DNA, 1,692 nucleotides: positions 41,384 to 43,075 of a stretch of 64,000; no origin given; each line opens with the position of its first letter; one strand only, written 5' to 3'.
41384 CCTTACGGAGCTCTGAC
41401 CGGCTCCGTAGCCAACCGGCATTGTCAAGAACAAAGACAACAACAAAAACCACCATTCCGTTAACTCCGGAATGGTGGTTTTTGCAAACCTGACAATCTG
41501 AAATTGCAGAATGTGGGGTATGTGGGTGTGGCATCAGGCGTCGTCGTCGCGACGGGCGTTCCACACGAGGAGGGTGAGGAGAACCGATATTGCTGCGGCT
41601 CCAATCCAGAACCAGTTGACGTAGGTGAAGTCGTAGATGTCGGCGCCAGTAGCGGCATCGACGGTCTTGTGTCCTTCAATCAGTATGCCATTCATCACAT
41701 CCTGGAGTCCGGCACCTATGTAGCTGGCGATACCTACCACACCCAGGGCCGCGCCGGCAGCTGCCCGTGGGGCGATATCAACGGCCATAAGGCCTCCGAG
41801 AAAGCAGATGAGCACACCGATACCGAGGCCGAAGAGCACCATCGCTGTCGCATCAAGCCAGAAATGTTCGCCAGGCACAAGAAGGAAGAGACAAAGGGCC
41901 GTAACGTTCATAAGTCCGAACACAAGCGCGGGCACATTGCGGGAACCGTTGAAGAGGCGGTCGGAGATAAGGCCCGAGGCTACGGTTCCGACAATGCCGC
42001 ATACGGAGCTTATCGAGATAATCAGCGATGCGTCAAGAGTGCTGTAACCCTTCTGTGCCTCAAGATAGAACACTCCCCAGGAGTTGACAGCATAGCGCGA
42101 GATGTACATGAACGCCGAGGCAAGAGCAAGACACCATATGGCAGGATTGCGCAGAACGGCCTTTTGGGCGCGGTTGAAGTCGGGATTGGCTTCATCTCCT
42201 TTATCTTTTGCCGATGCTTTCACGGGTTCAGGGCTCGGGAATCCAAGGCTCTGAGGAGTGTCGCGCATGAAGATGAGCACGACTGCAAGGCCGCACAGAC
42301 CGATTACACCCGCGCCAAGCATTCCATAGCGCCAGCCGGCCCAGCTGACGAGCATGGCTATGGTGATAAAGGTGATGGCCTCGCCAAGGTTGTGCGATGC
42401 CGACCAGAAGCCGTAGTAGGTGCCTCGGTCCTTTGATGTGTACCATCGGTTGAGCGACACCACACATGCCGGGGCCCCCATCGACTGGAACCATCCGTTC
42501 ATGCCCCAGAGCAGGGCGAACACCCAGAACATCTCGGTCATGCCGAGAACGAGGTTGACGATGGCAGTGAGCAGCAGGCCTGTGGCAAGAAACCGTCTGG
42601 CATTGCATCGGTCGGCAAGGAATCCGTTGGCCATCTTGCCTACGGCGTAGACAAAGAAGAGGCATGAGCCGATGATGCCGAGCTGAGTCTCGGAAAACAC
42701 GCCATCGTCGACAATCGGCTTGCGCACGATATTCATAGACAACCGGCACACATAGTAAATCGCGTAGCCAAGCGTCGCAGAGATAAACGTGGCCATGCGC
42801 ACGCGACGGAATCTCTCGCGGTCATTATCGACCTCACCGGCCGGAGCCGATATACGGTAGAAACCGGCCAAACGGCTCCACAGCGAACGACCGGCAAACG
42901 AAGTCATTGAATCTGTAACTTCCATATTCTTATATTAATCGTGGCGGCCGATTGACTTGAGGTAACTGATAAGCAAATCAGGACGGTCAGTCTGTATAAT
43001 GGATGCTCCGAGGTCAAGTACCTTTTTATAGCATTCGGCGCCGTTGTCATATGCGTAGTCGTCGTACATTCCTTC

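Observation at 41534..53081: Sus-like import system whose cargo enzymes are phosphodiesterases, not CAZymes: candidate system for phosphodiester-polymer (teichoic-acid/organophosphate) scavenging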

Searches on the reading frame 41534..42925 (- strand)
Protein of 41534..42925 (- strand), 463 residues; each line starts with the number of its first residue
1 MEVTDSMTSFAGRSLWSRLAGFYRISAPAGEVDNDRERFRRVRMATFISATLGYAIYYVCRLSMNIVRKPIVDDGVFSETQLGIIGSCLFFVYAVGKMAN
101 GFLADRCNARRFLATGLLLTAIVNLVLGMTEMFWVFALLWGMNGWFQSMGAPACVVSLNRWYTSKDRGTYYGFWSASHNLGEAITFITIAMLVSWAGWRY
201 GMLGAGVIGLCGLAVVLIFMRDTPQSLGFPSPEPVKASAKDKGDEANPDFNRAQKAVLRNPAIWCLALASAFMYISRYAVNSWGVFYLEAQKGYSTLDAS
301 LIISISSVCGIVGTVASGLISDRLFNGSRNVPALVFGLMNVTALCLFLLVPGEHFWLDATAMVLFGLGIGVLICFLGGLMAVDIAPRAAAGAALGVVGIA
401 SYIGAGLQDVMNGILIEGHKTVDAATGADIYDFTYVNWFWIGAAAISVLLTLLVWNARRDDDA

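Call 3: search_protein_families(library=pfam, proteins=[window:41534-42925:-])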
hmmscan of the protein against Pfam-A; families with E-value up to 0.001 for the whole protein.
window:41534-42925:- (463 aa): 2 families
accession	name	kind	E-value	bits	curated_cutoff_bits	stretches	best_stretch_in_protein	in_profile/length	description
PF07690.21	MFS_1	-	6.7e-51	173.7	33.4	1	53-407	4-345/347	Major Facilitator Superfamily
PF03137.26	OATP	-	1.6e-08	33.7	25.8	1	198-350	216-383/545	Organic Anion Transporter Polypeptide (OATP) family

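Call 4: search_protein_families(library=ncbifam, proteins=[window:41534-42925:-])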
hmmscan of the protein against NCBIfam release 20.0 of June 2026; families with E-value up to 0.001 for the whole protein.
window:41534-42925:- (463 aa): 16 families
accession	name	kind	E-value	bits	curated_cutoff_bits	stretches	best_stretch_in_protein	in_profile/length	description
TIGR00881.1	2A0104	subfamily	5.4e-79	266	407.75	1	52-418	2-372/379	phosphoglycerate transporter protein PgtP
NF008661.1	PRK11663.1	subfamily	1.3e-74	251.8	564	1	37-409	22-397/439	MFS transporter family glucose-6-phosphate receptor UhpC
TIGR00712.1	glpT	equivalog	6.6e-65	219.9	632.55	1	37-456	21-436/440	glycerol-3-phosphate transporter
NF008433.0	PRK11273.1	equivalog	1.9e-59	202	748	1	37-408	21-399/452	glycerol-3-phosphate transporter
NF047787.1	PhglyTportPgtP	equivalog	5.4e-55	186.9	750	1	36-417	20-411/451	phosphoglycerate transporter PgtP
NF007107.1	PRK09556.1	equivalog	1.4e-50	172.6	497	1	32-438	17-428/469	hexose-6-phosphate:phosphate antiporter UhpT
TIGR00893.1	2A0114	subfamily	1e-31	110.3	395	1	52-405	1-360/399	D-galactonate transporter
TIGR00886.1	2A0108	subfamily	9.2e-15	54.6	311.7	1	70-404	27-367/368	NarK family nitrate/nitrite MFS transporter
NF049980.1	SfMCT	equivalog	4.7e-14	51.9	320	1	65-381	22-321/378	L-lactate MFS transporter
NF038246.1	bile_salt_MFS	equivalog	3.9e-13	49.1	400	2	158-417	120-378/408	conjugated bile salt MFS transporter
TIGR00895.1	2A0115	subfamily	1.4e-07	30.8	418.55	1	40-413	12-395/398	aromatic acid/H+ symport family MFS transporter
TIGR00894.1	2A0114euk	subfamily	2.6e-07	29.5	626.45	1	77-226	73-225/465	Na(+)-dependent inorganic phosphate cotransporter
TIGR00880.1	2_A_01_02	superfamily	5.4e-07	29.8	131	1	88-223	2-141/141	multidrug resistance protein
TIGR00805.1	oat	subfamily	3.8e-05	21.9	280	1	245-346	314-417/639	OAT family organic anion transporter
NF002982.0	PRK03699.1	equivalog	5.7e-05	22.4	221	1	52-367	15-307/395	MFS transporter TsgA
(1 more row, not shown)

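Call 67: search_solved_structures(query=window:41534-42925:-, max_evalue=1e-10, show_alignments=1)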
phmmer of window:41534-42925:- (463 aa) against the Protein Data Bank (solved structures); distinct sequences matched with E-value up to 1e-10: 7.
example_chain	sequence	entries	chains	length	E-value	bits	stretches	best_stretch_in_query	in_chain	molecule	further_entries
1pw4_A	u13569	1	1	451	1.4e-49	172.4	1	25-407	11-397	Glycerol-3-phosphate transporter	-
21np_A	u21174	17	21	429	2.6e-33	118.7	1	44-408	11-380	Glucose-6-phosphate exchanger SLC37A4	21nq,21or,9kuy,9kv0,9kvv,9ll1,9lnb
9w1n_A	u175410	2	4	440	2.9e-33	118.6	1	44-408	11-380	Glucose-6-phosphate exchanger SLC37A4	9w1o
9ll0_A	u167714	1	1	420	2.9e-33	118.5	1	45-408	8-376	Glucose-6-phosphate exchanger SLC37A4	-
9xca_B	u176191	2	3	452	3.2e-33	118.4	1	43-408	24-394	Glucose-6-phosphate exchanger SLC37A4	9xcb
9w1p_A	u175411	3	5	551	5.8e-33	117.6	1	44-408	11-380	Glucose-6-phosphate exchanger SLC37A4,Soluble cytochrome b562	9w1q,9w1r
23ic_A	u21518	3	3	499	1.4e-12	50.3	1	80-390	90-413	Os08g0156600 protein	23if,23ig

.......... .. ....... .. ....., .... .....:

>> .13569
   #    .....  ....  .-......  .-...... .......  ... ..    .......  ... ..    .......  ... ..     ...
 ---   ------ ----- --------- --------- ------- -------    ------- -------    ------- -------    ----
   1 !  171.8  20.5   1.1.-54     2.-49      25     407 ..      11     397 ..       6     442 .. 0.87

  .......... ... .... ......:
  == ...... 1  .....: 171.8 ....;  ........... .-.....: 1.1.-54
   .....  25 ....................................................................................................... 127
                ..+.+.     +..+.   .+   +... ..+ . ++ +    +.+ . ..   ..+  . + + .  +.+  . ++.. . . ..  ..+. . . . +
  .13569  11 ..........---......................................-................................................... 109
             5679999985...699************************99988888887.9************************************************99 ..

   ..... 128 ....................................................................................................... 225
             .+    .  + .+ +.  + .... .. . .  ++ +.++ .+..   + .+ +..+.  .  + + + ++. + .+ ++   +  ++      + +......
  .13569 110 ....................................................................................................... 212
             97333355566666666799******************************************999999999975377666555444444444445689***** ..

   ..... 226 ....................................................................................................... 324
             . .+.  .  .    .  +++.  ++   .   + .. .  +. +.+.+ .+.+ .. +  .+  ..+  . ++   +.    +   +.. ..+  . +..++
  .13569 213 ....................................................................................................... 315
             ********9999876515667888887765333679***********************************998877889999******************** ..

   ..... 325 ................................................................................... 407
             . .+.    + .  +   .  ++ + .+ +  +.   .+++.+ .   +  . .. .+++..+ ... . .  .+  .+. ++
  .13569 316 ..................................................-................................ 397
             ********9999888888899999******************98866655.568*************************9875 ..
